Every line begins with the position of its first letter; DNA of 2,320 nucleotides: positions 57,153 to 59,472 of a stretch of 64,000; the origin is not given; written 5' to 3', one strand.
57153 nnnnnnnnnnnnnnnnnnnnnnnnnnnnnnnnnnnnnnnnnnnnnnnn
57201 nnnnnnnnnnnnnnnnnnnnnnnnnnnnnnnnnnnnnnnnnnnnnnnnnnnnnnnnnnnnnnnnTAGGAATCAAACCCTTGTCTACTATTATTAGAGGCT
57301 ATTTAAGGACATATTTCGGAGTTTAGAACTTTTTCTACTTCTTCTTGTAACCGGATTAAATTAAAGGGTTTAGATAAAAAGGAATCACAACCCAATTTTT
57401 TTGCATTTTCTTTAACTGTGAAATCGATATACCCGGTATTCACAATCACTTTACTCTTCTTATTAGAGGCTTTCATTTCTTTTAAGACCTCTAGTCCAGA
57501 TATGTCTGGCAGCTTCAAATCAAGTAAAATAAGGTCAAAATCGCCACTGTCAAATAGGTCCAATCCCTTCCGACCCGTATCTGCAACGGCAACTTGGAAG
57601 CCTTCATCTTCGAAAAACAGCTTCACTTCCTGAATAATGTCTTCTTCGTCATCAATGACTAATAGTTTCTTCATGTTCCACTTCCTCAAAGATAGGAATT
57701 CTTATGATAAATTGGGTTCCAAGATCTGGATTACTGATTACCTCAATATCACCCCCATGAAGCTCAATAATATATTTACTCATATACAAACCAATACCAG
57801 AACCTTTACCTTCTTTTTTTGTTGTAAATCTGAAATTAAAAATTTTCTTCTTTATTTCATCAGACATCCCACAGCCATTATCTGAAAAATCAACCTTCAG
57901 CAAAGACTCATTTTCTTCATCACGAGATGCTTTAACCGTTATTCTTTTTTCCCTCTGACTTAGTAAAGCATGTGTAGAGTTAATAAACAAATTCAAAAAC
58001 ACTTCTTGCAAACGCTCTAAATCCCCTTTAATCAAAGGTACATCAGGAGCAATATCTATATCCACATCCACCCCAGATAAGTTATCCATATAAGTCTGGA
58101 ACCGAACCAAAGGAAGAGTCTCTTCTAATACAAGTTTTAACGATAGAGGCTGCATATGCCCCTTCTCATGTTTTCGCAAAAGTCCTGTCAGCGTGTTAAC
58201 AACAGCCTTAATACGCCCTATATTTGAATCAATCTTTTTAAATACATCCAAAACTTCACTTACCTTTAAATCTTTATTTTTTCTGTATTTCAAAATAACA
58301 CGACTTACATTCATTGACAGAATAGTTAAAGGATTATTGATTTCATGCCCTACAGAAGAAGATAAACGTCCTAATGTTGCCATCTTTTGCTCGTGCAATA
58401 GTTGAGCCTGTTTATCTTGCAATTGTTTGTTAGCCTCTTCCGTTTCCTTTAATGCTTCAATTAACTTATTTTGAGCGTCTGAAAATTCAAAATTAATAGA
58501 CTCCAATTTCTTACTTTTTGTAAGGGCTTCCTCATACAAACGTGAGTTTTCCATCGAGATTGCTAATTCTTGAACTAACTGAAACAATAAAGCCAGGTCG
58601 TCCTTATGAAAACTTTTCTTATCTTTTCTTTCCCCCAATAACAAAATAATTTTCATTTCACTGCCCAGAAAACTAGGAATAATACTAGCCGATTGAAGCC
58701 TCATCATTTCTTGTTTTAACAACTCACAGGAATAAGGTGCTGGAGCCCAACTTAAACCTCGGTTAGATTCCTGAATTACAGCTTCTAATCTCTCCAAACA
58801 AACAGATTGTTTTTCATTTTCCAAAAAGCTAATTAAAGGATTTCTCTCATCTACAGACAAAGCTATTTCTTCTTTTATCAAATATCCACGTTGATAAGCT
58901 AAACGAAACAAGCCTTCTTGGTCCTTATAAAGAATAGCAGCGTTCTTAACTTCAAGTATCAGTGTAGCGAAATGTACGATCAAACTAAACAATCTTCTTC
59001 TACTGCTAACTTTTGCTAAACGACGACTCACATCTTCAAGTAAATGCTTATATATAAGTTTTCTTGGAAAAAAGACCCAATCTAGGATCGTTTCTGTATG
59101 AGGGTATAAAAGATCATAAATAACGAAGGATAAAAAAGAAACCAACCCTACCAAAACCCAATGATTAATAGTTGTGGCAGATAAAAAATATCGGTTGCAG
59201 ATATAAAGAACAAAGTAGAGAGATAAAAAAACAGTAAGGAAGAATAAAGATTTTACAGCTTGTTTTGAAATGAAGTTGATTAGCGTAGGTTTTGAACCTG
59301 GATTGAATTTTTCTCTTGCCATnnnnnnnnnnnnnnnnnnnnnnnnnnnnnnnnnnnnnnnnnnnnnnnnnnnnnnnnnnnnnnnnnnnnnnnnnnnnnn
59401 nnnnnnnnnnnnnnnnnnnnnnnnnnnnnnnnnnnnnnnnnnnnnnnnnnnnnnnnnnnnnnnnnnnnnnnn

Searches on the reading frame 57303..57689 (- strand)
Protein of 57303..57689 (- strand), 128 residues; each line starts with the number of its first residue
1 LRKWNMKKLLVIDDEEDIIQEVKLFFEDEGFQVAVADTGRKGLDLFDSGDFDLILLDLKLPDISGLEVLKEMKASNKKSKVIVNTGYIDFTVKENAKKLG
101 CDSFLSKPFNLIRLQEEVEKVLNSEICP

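Call 5: search_protein_families(library=pfam, proteins=[window:57303-57689:-])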
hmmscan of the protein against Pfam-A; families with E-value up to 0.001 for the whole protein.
window:57303-57689:- (128 aa): 1 family
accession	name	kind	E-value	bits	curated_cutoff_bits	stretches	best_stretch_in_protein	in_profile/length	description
PF00072.30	Response_reg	-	3.4e-27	95.3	30.2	1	10-118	2-110/111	Response regulator receiver domain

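Call 6: search_protein_families(library=ncbifam, proteins=[window:57303-57689:-])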
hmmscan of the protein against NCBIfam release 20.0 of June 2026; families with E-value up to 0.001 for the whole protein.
window:57303-57689:- (128 aa): 99 families (the best 25 are shown)
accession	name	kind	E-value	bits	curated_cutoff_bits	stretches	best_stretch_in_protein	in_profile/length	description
NF045991.1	RespRegCtrARhodob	equivalog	5.6e-20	72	350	1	8-114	2-108/224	response regulator transcription factor CtrA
NF008469.0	PRK11361.1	equivalog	1.3e-19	70.2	714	1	6-122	4-120/461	acetoacetate metabolism transcriptional regulator AtoC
NF006900.1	PRK09390.1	equivalog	1.9e-18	66.7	255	1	8-123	6-121/203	response regulator FixJ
NF045505.1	RR_RssB_Pseudo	equivalog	2.6e-18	66.2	700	1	7-122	6-122/394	two-component system response regulator RssB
NF012227.0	AdeR_RR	equivalog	1e-17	64.4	340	1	6-122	11-126/239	efflux system response regulator transcription factor AdeR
NF046022.1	RespRegCpdRBruc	equivalog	1.3e-17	63.9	180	1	6-124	1-119/120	cell cycle two-component system response regulator CpdR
NF033117.2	vanR_ACDEGLN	exception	5.2e-17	62.2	350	1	9-119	1-110/226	VanR-ABDEGLN family response regulator transcription factor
NF053854.1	RespRegPhoBBctds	equivalog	6.2e-17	61.7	270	1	9-123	1-116/225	two-component system response regulator PhoB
NF052313.1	T9SS_RR_PorX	equivalog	1.6e-16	60.2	300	1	8-124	2-118/513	T9SS response regulator signal transducer PorX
NF053512.1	nitric_RR_NosR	exception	2.1e-16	60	400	1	9-123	1-116/422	response regulator c-di-GMP phosphodiesterase, NosR family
NF041946.1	LuxO_transreg_Vib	equivalog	2.2e-16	59.7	800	1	15-125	5-115/463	quorum-sensing sigma-54 dependent transcriptional regulator LuxO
TIGR01387.1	cztR_silR_copR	subfamily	3.6e-16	59.5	279.2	1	9-122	1-114/218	heavy metal response regulator transcription factor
NF008034.0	PRK10766.1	equivalog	4.1e-16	59.2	275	1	7-121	3-116/231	two-component system response regulator TorR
NF008199.0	PRK10955.1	equivalog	4.7e-16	59.4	341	1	6-121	1-114/232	envelope stress response regulator transcription factor CpxR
NF007005.1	PRK09468.1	equivalog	7.2e-16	58.3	331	1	6-123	3-120/237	osmolarity response regulator transcription factor OmpR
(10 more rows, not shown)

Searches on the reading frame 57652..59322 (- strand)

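Call 5: search_protein_families(library=pfam, proteins=[window:57652-59322:-])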
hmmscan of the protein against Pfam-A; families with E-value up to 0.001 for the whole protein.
window:57652-59322:- (556 aa): 2 families
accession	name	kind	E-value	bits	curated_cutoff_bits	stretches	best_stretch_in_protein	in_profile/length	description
PF02518.31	HATPase_c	-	5.3e-21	75.6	26.4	1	433-544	1-109/111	Histidine kinase-, DNA gyrase B-, and HSP90-like ATPase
PF00512.31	HisKA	-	0.00016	22.1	26.9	1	317-378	2-57/66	His Kinase A (phospho-acceptor) domain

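Call 6: search_protein_families(library=ncbifam, proteins=[window:57652-59322:-])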
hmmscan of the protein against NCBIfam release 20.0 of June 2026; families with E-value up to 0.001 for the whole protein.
window:57652-59322:- (556 aa): 75 families (the best 25 are shown)
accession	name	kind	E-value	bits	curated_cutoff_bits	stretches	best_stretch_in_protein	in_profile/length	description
NF008468.0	PRK11360.1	equivalog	2.2e-42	145.3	646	1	282-549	362-613/616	two-component system sensor histidine kinase AtoS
NF052574.1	HisKinEspCMyxo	equivalog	2.1e-34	118.8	1200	1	302-549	402-642/785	serine histidine kinase EspC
NF007688.0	PRK10364.1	equivalog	5.1e-33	114.5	479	1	296-546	222-453/460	two-component system sensor histidine kinase ZraS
NF047466.1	hybrid_RR_LvrB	exception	5.8e-29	101.4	500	1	289-545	124-377/377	hybrid histidine kinase/response regulator LvrB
NF038348.1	T2SS_HK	subfamily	9.2e-29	100.3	450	2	426-544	460-573/574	histidine kinase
TIGR02916.1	PEP_his_kin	equivalog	9.8e-29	100.4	300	1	303-543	461-679/679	XrtA/PEP-CTERM system histidine kinase PrsK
NF041777.1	sens_FixL_Rhizob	equivalog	2.4e-27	95.8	850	1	288-545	233-482/485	sensor protein FixL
NF052573.1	HisKinEspAMyxo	equivalog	2.5e-26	92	1400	1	300-546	367-613/755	serine histidine kinase EspA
NF046020.1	HisKinCckABruc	equivalog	3.3e-25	88.1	1000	1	288-552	456-715/868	cell cycle histidine kinase CckA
NF006800.0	PRK09303.1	equivalog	1e-24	87.2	342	1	283-547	119-380/383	histidine kinase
NF047794.1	HisKinPtgB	equivalog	1e-24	86.8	1000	1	283-531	408-642/656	two-component system sensor histidine kinase PgtB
NF053867.1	SprKinKinDBac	equivalog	1.1e-24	86.7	775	1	310-546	279-499/500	sporulation kinase KinD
NF010411.0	PRK13837.1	equivalog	1.9e-24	85.7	647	1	298-549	431-680/828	two-component system VirA-like sensor kinase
NF010076.0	PRK13557.1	subfamily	4.9e-23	81.4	631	1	304-553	150-403/540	histidine kinase famiy protein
NF047497.1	HK_LIC_12097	equivalog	7.1e-22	77.6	500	1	268-544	102-366/367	LIC_12097 family sensor histidine kinase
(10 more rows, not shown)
